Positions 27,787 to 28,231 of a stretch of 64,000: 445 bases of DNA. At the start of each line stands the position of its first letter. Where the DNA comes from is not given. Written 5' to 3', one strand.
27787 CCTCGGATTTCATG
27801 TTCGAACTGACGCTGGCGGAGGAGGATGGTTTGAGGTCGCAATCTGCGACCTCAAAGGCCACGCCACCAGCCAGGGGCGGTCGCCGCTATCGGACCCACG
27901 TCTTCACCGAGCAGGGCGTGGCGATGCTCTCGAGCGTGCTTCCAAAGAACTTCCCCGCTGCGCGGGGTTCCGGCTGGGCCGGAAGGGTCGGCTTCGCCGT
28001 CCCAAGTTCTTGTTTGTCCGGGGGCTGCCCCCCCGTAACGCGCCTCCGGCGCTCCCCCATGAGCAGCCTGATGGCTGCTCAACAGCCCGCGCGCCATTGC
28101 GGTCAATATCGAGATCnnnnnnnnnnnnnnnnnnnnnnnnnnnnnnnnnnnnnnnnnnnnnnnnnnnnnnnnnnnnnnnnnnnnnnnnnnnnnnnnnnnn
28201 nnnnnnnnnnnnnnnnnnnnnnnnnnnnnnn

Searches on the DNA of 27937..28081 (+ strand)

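Call 28: build_rna_model(alignment_id=A4)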
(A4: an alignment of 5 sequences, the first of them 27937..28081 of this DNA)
Model R1 built from alignment A4 (5 sequences, 159 columns); structure: RNAalifold consensus.
model positions 148; base pairs 48; branch points 5; effective number of sequences 0.92; information 0.59 bits per position. Calibrated on 0.2 Mb of random sequence (short: E-values are rough).
structure used (alignment columns):
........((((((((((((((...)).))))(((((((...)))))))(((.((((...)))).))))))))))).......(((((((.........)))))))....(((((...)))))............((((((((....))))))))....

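Call 29: search_with_rna_model(model_id=R1, sources=[window, L001, L002, L003, L004, L005, L006, L007], max_evalue=10)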
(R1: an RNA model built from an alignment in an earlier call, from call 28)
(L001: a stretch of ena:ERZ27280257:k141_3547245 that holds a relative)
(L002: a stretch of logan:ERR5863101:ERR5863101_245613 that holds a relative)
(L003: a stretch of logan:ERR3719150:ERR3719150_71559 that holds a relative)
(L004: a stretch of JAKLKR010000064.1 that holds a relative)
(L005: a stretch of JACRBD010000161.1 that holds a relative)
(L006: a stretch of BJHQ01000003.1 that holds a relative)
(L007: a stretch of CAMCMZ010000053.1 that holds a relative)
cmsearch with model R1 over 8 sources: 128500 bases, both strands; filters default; matches with E-value up to 10: 37.
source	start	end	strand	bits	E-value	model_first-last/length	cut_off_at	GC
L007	5529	5676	+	168.9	3.3e-47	1-148/148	no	0.69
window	36895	37042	+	165.4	3.4e-46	1-148/148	no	0.7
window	27937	28082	+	162.4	2.6e-45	1-148/148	no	0.68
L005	375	528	+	108.4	1.1e-29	1-148/148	no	0.73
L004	296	450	+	100.1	2.6e-27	1-148/148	no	0.75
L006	2574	2705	+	81.8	5e-22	1-148/148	no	0.7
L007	5653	5836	-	32.3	9.8e-08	1-148/148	no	0.67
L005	317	459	-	24.7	1.6e-05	1-148/148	no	0.71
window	21447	21551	-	16.6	0.0035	1-148/148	no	0.62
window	54708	54753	+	16.4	0.0039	17-67/148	no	0.78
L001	18389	18539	-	12.7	0.047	1-148/148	no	0.7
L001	2328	2470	+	11.9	0.081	1-148/148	no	0.66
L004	2545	2605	-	10.8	0.16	15-69/148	no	0.74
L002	7537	7568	+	9.9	0.29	1-32/148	3'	0.84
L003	3211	3242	+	9.9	0.29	1-32/148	3'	0.84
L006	2735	2800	+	9.7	0.34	81-146/148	no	0.8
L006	2589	2620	-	9.4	0.41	17-48/148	no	0.81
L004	6094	6129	-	9.3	0.44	83-118/148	no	0.86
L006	7741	7759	-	8.1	0.95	49-67/148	no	0.89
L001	12960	12974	+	7.1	2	17-31/148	no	0.93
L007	5544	5575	-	6.8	2.3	17-48/148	no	0.78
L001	22668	22680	-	6.1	3.8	34-46/148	no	0.92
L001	21371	21385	-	5.6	5.1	51-65/148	no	0.87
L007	3761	3853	-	5.3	6.3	1-148/148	no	0.72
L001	13173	13187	+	5.1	7.4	17-31/148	no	0.87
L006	7667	7683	-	4.9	8.3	32-48/148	no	0.88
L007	5500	5514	-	4.9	8.5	51-65/148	no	0.87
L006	1975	1989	+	4.8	8.7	51-65/148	no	0.73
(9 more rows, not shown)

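Call 30: search_with_rna_model(model_id=R1, sources=[L007, window], max_evalue=0.01, show_alignments=6)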
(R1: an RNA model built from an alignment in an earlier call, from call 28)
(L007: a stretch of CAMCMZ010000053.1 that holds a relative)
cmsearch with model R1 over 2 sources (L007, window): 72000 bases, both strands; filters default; matches with E-value up to 0.01: 6.
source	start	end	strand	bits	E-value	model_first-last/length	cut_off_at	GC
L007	5529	5676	+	168.9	1.9e-47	1-148/148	no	0.69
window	36895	37042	+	165.4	1.9e-46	1-148/148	no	0.7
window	27937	28082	+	162.4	1.5e-45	1-148/148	no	0.68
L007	5653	5836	-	32.3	5.5e-08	1-148/148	no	0.67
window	21447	21551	-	16.6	0.0019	1-148/148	no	0.62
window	54708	54753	+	16.4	0.0022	17-67/148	no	0.78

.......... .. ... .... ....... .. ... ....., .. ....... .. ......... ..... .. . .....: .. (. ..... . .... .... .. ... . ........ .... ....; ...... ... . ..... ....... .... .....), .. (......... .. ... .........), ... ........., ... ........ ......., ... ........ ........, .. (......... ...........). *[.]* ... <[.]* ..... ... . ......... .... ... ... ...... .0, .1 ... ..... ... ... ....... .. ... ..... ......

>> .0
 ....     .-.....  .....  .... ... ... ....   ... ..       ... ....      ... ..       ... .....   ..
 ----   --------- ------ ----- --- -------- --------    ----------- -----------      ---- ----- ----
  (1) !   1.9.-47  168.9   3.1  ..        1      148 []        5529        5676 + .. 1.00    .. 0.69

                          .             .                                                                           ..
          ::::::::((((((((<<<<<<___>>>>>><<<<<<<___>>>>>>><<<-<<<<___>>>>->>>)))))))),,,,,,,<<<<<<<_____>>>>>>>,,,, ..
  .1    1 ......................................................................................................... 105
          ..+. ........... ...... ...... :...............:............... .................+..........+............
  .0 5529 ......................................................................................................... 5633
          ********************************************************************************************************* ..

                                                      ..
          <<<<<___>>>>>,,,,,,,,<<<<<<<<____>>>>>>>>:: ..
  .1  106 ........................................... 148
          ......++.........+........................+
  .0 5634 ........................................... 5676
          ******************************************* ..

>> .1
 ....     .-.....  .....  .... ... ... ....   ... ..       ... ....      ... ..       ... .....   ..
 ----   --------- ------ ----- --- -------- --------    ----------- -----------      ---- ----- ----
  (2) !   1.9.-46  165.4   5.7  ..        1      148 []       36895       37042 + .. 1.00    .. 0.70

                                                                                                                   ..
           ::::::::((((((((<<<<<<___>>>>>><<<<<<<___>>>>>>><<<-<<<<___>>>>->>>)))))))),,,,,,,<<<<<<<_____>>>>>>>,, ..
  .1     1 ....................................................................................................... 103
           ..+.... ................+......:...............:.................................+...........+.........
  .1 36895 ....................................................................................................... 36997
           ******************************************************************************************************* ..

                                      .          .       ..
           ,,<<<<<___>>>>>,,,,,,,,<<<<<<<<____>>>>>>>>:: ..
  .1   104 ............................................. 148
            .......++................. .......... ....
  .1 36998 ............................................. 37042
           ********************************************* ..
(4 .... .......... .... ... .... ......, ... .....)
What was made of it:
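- Tried and rejected: More diverged copies in the window: the weaker covariance-model hits are the palindromic terminal hairpin matching itself, or GC-rich hairpins (calls 29, 30).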

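Call 41: search_with_rna_model(model_id=R1, sources=[L008, L009], max_evalue=0.01, show_alignments=4)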
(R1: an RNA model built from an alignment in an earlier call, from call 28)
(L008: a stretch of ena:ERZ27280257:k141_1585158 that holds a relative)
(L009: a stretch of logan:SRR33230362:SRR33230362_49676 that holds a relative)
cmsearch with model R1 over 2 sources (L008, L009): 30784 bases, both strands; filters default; matches with E-value up to 0.01: 2.
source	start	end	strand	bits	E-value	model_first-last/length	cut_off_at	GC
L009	3874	4021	-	146.2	3e-41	1-148/148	no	0.76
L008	10332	10463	+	119.9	1.1e-33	1-148/148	no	0.7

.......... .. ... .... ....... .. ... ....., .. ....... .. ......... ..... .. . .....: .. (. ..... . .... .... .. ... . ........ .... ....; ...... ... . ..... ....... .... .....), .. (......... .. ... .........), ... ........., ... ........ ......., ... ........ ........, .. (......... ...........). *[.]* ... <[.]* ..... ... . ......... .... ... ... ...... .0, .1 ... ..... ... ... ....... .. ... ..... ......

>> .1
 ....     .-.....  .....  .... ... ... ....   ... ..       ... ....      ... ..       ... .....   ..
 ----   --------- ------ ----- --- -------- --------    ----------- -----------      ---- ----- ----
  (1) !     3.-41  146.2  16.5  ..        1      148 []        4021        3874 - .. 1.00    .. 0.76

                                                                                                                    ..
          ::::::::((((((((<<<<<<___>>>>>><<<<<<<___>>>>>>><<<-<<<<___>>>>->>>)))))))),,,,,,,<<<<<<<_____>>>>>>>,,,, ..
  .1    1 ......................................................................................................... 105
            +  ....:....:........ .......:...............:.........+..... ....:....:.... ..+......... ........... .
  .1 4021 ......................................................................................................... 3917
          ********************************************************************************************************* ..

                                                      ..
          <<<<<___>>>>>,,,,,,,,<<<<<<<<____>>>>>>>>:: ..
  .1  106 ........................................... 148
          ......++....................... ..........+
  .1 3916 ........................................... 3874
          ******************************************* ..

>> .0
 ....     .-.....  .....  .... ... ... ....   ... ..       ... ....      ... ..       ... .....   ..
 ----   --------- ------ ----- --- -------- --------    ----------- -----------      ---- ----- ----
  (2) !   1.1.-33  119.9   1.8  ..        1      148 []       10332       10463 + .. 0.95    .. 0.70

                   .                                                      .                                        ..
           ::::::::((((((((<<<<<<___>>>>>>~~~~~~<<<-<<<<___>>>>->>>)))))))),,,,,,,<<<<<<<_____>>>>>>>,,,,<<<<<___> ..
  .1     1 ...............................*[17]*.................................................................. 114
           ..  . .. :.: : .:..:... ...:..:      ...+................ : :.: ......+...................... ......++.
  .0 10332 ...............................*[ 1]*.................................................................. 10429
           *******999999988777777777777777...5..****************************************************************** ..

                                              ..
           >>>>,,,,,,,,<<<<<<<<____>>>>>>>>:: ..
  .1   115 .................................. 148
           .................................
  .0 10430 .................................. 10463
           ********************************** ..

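Call 42: search_with_rna_model(model_id=R1, sources=[window, L004, L005, L006, L007, L008, L009], max_evalue=1e-15, make_alignment=true)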
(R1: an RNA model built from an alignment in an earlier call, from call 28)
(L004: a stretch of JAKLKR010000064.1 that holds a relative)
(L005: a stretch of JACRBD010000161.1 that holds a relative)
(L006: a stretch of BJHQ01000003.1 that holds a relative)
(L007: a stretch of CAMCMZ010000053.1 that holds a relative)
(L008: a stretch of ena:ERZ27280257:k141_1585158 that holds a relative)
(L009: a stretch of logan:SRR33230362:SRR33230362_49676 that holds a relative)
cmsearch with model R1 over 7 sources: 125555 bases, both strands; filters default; matches with E-value up to 1e-15: 8.
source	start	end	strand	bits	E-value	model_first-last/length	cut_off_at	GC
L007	5529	5676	+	168.9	3.3e-47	1-148/148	no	0.69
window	36895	37042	+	165.4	3.3e-46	1-148/148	no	0.7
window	27937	28082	+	162.4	2.6e-45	1-148/148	no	0.68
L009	3874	4021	-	146.2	1.2e-40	1-148/148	no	0.76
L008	10332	10463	+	119.9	4.7e-33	1-148/148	no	0.7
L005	375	528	+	108.4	1e-29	1-148/148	no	0.73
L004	296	450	+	100.1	2.6e-27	1-148/148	no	0.75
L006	2574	2705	+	81.8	4.9e-22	1-148/148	no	0.7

Alignment A5: 8 matches aligned to the model, 167 columns, each read 5' to 3' on its own strand. Consensus structure (alignment columns), stored with it:
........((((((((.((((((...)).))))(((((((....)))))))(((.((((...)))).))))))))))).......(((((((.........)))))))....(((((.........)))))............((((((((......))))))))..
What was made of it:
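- On MITE: 135-137 nt. There are 8 DNA copies in the window and 6 foreign loci (call 42).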
